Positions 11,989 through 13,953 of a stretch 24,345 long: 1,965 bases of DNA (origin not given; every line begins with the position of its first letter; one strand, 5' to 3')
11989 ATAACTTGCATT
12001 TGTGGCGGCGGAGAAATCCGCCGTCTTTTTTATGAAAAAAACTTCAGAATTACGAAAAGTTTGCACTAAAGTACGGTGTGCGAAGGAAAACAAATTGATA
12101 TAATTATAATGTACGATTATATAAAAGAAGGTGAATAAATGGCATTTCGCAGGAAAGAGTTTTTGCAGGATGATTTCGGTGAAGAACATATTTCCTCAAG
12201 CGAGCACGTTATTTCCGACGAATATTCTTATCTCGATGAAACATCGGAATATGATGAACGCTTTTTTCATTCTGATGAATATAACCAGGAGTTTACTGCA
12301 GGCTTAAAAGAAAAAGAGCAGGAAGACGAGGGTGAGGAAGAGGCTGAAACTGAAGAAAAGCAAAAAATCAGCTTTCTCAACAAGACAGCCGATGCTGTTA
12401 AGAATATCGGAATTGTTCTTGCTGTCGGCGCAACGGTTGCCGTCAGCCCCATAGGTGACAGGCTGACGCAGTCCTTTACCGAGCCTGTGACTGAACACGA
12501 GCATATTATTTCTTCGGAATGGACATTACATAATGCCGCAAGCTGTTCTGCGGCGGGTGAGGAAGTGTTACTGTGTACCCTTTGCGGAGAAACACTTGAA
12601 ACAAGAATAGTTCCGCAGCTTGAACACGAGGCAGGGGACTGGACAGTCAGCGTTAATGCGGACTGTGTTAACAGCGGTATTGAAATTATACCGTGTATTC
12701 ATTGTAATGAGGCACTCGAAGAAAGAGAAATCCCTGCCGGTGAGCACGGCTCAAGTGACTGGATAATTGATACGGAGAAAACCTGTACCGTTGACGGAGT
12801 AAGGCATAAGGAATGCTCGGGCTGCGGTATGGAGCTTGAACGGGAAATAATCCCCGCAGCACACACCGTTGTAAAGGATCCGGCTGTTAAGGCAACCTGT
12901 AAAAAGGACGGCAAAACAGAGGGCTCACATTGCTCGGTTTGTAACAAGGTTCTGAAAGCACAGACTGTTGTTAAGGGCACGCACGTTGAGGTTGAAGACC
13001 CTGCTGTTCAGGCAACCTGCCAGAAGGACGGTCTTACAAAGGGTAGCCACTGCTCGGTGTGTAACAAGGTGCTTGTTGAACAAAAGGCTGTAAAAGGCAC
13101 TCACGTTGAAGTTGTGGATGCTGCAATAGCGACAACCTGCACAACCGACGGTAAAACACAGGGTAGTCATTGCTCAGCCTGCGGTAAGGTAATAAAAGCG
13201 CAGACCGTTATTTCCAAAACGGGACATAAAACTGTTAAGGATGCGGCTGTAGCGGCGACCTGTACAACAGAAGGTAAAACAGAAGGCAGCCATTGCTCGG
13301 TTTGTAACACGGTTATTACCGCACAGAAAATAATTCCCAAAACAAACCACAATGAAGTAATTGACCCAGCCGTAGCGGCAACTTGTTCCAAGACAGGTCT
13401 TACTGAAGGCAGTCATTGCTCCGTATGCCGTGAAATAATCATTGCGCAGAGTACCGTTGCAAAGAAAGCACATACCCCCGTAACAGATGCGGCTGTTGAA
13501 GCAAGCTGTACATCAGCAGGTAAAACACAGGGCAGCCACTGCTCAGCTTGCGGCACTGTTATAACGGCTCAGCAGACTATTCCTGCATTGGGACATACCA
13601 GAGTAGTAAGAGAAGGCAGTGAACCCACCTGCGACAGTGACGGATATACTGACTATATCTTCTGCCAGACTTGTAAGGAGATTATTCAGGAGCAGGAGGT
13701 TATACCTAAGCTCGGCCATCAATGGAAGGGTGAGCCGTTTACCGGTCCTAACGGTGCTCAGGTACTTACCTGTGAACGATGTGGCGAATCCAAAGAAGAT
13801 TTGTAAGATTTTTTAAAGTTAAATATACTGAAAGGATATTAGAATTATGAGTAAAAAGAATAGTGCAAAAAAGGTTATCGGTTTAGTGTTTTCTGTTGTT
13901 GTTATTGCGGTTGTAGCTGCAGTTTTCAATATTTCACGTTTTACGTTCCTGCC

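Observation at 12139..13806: Membrane-anchored protein built from 11 tandem Cys3-His units with an acidic cytoplasmic tail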

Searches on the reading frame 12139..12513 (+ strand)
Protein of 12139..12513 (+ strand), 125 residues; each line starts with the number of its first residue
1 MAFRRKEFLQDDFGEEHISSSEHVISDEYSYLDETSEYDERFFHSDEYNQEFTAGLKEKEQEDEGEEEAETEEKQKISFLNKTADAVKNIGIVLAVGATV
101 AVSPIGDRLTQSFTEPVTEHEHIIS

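Call 22: find_homologous_proteins(query=window:12139-12513:+, max_evalue=0.01)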
Query window:12139-12513:+ (125 aa): 1 proteins with E <= 0.01 among 9 candidates.
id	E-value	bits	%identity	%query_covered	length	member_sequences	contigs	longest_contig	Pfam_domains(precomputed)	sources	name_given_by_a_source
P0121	1.6e-31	127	98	50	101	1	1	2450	-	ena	-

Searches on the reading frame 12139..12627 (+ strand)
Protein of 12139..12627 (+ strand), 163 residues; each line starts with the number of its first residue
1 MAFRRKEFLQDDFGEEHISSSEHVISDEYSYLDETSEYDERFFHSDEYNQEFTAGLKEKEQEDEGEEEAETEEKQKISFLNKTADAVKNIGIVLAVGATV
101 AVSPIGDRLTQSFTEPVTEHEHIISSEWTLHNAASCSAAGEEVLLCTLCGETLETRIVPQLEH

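Call 33: find_related_loci(query=A2, collection=genome_contigs, flank=8000)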
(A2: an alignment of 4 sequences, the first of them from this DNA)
Query A2 (163 aa) in genome_contigs; peptide patterns used: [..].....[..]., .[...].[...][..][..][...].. (x = any residue, [..] = any of these).
162 stretches matched a pattern; 11 encode a relative of the query (tblastn E <= 1e-3); 11 distinct loci.
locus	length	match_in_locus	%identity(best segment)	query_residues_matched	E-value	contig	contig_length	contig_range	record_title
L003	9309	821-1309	98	1-163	4e-107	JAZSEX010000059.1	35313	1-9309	MAG: Acutalibacteraceae bacterium isolate T1900044587_TS20190053.MAGScoT_cleanbin_000010 SGB_603_k141_969471, whole geno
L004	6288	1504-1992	98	1-163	3e-107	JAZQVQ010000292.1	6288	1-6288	MAG: Eubacteriales bacterium isolate T1900045168_TC20190162.MAGScoT_cleanbin_000007 SGB_5174_k141_2362513, whole genome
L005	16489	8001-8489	98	1-163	8e-107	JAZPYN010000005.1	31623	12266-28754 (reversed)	MAG: Acutalibacteraceae bacterium isolate T1900044647_TS20190113.MAGScoT_cleanbin_000010 SGB_1385_k141_3024400, whole ge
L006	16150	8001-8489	91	1-163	9e-94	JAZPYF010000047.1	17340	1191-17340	MAG: Acutalibacteraceae bacterium isolate T1900044648_TS20190114.MAGScoT_cleanbin_000010 SGB_1393_k141_1668414, whole ge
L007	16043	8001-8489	88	1-163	2e-90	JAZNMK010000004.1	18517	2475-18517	MAG: Acutalibacteraceae bacterium isolate T1900044663_TS20190129.MAGScoT_cleanbin_000009 SGB_1534_k141_415832, whole gen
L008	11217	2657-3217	36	2-163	3e-28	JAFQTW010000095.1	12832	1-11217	MAG: Oscillospiraceae bacterium isolate RGIG2146 Goat_Colon-6__c480318, whole genome shotgun sequence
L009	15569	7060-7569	42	1-163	5e-27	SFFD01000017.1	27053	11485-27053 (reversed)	MAG: Oscillospiraceae bacterium isolate W0P37.030 Contig552, whole genome shotgun sequence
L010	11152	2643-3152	41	1-163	4e-26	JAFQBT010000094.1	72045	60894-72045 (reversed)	MAG: Oscillospiraceae bacterium isolate RGIG1675 Goat_Cecum-2__c544846, whole genome shotgun sequence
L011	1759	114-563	41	25-163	1e-25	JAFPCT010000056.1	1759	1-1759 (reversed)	MAG: Treponema sp. isolate RGIG1025 Dairy_cattle_Rectum.Co__c946004, whole genome shotgun sequence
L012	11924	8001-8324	45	1-103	4e-16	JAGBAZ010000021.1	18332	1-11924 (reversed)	MAG: Oscillospiraceae bacterium isolate RGIG8954 Water_deer_Rectum-1__c95662, whole genome shotgun sequence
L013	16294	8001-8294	48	1-93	1e-15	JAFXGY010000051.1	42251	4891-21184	MAG: Oscillospiraceae bacterium isolate RGIG6405 Sheep_Rectum-5__c643188, whole genome shotgun sequence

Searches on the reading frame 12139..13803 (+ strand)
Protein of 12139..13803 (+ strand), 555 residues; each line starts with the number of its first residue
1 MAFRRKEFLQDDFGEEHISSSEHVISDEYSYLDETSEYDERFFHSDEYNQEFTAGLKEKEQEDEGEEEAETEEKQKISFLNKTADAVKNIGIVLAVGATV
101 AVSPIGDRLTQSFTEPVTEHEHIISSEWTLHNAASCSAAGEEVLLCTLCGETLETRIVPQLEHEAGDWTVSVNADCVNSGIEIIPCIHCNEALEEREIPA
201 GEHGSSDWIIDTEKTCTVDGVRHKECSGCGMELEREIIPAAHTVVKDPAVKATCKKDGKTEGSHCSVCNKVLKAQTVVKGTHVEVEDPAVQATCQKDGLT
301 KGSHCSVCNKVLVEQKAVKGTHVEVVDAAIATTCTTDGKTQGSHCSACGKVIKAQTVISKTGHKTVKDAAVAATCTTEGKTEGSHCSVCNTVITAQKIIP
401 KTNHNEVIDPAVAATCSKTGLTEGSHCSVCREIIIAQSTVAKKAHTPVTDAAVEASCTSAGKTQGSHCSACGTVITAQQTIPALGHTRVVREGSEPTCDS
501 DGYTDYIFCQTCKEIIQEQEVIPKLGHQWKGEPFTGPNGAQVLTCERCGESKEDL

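Call 5: search_protein_families(library=pfam, proteins=[window:12139-13803:+], max_evalue=1)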
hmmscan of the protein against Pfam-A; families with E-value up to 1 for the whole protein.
window:12139-13803:+ (555 aa): 7 families
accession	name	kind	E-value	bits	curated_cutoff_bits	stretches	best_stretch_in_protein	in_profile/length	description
PF18614.7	RNase_II_C_S1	-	1.4e-11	44.5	26.6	2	279-307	13-42/59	RNase II-type exonuclease C-terminal S1 domain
PF00050.26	Kazal_1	-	1.7e-05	25.2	21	2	333-360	16-43/49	Kazal-type serine protease inhibitor domain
PF17226.7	MTA_R1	-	0.012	16.3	25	0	428-460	21-52/78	MTA R1 domain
PF10367.15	zf-Vps39_C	-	0.012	15.6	24.7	0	260-274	7-21/41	Vacuolar sorting protein 39 C-terminal zinc finger domain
PF06750.18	A24_N_bact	-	0.086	13.4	23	1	463-486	25-48/84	Bacterial Peptidase A24 N-terminal domain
PF04064.18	DUF384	-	0.22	11.9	24.6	0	277-296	23-42/55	Domain of unknown function (DUF384)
PF23783.1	Zn_ribbon_TiaS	-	0.27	11.4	27.3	1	456-475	10-29/41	TiaS C-terminal zinc ribbon domain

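Call 6: search_protein_families(library=ncbifam, proteins=[window:12139-13803:+], max_evalue=1)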
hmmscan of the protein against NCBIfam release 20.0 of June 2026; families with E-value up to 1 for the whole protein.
window:12139-13803:+ (555 aa): 1 family
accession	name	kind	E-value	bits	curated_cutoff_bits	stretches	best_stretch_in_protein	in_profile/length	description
NF045479.1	FRAT_87_prot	subfamily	0.14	12.6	50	1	58-88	56-86/86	FRAT-87 protein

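Call 8: search_solved_structures(query=window:12139-13803:+, max_evalue=10, show_alignments=3)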
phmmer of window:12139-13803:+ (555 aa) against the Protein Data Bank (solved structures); distinct sequences matched with E-value up to 10: 5.
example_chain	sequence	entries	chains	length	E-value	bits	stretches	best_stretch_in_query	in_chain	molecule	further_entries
9qa6_A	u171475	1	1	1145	3.6e-07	32.3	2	201-264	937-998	IgA protease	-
1yu6_C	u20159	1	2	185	0.02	16.6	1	211-357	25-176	Ovomucoid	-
2sgp_I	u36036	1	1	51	0.46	12.1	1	248-277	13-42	OVOMUCOID INHIBITOR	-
5ah5_A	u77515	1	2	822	1.2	10.8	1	420-502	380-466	LEUCINE--TRNA LIGASE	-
4c2m_B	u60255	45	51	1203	1.6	10.4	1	458-488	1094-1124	DNA-DIRECTED RNA POLYMERASE I SUBUNIT RPA135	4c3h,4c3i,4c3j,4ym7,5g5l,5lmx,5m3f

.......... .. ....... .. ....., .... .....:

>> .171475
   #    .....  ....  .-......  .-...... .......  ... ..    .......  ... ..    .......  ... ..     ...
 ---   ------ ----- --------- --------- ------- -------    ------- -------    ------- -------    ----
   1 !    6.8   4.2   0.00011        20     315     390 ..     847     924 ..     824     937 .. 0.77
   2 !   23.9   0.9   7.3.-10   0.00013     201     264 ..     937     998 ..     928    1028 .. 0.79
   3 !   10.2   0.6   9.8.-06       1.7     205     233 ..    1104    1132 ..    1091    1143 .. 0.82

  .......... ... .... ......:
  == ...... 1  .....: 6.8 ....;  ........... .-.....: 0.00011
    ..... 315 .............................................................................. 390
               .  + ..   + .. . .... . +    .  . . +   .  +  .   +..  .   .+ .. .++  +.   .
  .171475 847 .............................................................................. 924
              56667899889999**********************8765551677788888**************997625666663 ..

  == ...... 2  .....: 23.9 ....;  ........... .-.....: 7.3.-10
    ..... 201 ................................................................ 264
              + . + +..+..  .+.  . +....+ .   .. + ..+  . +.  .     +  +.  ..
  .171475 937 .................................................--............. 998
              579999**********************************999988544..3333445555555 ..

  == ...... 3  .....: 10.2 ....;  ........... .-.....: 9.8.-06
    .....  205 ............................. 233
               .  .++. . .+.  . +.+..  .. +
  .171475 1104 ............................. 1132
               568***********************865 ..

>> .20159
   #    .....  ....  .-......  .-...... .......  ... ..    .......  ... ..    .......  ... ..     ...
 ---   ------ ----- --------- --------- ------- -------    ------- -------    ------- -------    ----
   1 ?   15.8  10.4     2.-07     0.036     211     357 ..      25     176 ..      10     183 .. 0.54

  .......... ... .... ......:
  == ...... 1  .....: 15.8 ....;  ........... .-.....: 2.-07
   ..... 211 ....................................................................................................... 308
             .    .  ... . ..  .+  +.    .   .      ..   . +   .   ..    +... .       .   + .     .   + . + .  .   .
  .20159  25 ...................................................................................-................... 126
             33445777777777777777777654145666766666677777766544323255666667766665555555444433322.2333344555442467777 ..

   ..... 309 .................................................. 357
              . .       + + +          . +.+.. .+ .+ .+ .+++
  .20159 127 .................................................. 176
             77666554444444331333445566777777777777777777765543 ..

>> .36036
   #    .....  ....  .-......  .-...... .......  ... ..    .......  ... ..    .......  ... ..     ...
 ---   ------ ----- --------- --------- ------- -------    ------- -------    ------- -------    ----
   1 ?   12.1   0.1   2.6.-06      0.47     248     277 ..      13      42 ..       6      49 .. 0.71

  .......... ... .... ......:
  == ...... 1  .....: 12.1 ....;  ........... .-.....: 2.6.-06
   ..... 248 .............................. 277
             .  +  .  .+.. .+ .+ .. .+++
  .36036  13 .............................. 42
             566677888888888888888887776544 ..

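Call 9: find_homologous_proteins(query=window:12139-13803:+)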
Query window:12139-13803:+ (555 aa): 7532 proteins with E <= 0.001 among 8000 candidates; the best 120 are listed.
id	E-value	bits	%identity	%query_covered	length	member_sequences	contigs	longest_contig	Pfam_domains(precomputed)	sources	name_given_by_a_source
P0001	3.5e-213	727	31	76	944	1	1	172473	PF13306.13,PF23392.2,PF03367.20,PF06750.19,PF08882.17,PF21852.2,PF00050.27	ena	-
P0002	1.9e-197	675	52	62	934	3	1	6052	PF16250.11,PF11571.14,PF03232.20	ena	-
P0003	2.5e-188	645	54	63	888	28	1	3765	PF16250.11,PF06750.19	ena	-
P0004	2.5e-180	619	52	60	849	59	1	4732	PF16250.11,PF06750.19,PF03232.20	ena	-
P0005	3.8e-153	529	52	62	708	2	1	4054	PF06750.19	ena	-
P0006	1.4e-150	521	52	59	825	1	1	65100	PF13365.13,PF24973.2,PF00050.27,PF00089.33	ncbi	-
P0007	1.2e-145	504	41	73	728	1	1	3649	PF16250.11,PF06750.19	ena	-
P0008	1.3e-142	494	44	63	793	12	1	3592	PF06750.19,PF03232.20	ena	-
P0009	1.4e-139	484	45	65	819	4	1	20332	PF24973.2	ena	-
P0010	3.3e-139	483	42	70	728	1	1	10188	PF06750.19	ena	-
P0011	1.5e-138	481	49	68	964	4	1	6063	PF00404.25,PF22058.3,PF06750.19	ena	-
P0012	4.7e-136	473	50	51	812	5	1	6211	PF16250.11,PF11571.14,PF06750.19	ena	-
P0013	6.5e-134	466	56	53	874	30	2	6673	PF16250.11,PF06750.19,PF03232.20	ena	-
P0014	6.8e-134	465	55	55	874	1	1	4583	PF16250.11,PF06750.19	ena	-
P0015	1.1e-131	458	47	77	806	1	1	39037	PF11571.14,PF06750.19,PF03232.20,PF00050.27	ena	-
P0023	1.2e-125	438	47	60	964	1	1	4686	PF00395.26,PF18614.8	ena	-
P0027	1.3e-123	432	44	52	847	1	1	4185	PF00404.25,PF18614.8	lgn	-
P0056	5.7e-112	393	47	61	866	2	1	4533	PF16250.11,PF24973.2,PF18614.8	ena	-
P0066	6.2e-110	386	45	64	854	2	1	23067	PF19127.7,PF18614.8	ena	-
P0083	5.8e-105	370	43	80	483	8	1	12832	PF10367.16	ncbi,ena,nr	ncbi:MAG: hypothetical protein IJE98_05190 [Oscillospiraceae bacterium]|nr:hypothetical protein [Osc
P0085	1.2e-104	369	47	58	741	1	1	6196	PF18614.8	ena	-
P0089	1.6e-104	368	45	77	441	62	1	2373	PF18614.8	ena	-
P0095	2.4e-103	365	42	57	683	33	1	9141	PF00395.26,PF18614.8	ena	-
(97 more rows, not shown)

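Call 20: find_encoding_contigs(protein=window:12139-13803:+, flank=10000, max_places=6)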
Protein window:12139-13803:+ (555 aa): no gene with exactly this product is on record in the collection.

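Call 21: find_encoding_contigs(protein=P0083, flank=8000, max_places=4)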
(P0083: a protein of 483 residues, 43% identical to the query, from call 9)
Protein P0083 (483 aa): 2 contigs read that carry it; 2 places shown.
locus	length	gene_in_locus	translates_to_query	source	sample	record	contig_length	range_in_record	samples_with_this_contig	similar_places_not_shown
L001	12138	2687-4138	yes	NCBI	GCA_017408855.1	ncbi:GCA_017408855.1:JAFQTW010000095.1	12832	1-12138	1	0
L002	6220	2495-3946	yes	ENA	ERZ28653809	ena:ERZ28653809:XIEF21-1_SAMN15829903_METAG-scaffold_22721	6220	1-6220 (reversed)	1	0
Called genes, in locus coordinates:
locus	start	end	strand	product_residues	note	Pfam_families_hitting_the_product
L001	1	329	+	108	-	?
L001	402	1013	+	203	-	-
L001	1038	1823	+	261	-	PF14471:DUF4428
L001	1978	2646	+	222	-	PF10112:Halogen_Hydrol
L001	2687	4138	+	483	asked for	PF10367:zf-Vps39_C (faint)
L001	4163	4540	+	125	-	-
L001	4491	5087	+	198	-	PF00924:MS_channel_2nd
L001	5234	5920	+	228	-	-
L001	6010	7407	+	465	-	PF00209:SNF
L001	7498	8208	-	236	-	PF00005:ABC_tran, PF13304:AAA_21 (faint)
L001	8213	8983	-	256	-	PF00005:ABC_tran, PF13304:AAA_21 (faint)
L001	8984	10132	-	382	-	PF02653:BPD_transp_2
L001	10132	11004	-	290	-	PF02653:BPD_transp_2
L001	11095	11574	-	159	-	-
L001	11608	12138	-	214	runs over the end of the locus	PF13458:Peripla_BP_6, PF13433:Peripla_BP_5, PF01094:ANF_receptor (weak)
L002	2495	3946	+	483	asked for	PF10367:zf-Vps39_C (faint)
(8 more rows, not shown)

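Call 54: predict_structure(alignment_id=A3)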
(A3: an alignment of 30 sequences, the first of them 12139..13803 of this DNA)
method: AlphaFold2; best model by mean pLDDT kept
length: 555 residues; sequences in the alignment: 30
mean_pLDDT: 70.1   pTM: 0.27
mean pLDDT of the five models: 70.1, 68.9, 68.9, 68.5, 66.7
residues with pLDDT >= 90: 21; 70-90: 366; 50-70: 48; < 50: 120
segments of 3 or more residues with pLDDT < 50: 1-118
pLDDT, mean of each block of 10 residues (from residue 1): 29 31 31 33 35 33 31 35 34 31 30 42 79 84 86 88 89 83 89 87 83 81 85 84 81 75 80 78 73 69 75 72 68 72 72 72 72 79 77 79 81 84 84 83 85 86 89 86 85 86 88 85 85 62 79 69
secondary structure, 60 per line:
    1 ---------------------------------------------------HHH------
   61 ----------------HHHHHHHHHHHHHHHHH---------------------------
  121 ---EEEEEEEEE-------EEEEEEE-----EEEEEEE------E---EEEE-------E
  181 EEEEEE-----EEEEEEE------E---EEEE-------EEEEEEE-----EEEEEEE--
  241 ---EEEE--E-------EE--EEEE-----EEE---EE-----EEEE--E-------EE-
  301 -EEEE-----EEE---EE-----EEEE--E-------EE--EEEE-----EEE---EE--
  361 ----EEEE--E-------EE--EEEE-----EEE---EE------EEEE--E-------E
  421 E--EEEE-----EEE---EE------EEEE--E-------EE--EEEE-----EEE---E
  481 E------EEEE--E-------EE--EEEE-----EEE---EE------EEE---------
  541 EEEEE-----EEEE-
elements in order: H77-93 E124-132 E140-146 E152-158 E169-172 E180-186 E192-198 E209-212 E220-226 E232-238 E244-247 E262-265 E271-273 E284-287 E302-305 E311-313 E324-327 E342-345 E351-353 E365-368 E383-386 E392-394 E406-409 E424-427 E433-435 E447-450 E465-468 E474-476 E488-491 E506-509 E515-517 E529-531 E541-545 E551-554
